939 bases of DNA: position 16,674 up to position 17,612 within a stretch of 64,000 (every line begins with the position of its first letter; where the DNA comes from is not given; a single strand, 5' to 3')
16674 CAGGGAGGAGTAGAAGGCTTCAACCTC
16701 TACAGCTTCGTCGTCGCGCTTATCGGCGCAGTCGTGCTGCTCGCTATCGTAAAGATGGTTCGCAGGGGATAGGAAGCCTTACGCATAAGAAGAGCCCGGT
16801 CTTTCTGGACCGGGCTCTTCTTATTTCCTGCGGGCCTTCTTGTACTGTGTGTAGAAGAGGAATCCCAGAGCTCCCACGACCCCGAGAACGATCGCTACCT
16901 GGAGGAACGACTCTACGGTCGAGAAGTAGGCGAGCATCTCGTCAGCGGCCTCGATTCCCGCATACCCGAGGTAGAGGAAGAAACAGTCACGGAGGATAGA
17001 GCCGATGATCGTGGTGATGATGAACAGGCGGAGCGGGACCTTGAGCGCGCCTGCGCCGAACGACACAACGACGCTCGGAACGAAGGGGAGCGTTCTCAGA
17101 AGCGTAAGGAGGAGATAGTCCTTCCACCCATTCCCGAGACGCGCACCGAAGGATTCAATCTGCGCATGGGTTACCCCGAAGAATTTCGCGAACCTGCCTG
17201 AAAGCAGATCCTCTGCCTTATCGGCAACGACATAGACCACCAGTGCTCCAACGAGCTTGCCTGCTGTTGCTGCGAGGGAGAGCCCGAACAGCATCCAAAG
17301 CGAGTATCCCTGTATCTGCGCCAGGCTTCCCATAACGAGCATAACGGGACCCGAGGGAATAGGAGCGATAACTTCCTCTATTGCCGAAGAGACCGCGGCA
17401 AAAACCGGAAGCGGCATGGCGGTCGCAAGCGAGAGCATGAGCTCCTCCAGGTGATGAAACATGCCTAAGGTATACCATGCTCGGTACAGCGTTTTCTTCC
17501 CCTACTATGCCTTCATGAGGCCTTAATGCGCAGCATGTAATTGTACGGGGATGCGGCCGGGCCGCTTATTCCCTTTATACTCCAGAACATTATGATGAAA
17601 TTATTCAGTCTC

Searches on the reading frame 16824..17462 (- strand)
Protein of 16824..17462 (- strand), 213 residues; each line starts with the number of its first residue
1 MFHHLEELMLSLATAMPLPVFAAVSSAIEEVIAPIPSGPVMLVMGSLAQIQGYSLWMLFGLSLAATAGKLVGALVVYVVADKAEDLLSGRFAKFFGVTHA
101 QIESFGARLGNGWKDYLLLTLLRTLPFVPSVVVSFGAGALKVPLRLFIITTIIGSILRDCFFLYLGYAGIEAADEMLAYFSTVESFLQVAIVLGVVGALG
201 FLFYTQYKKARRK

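Call 54: search_protein_families(library=pfam, proteins=[window:16824-17462:-], max_evalue=0.01)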
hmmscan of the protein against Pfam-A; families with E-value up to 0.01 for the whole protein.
window:16824-17462:- (213 aa): 1 family
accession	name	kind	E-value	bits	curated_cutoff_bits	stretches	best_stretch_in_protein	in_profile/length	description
PF09335.16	VTT_dom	-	1.5e-13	51.7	33.9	1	35-167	1-122/123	VTT domain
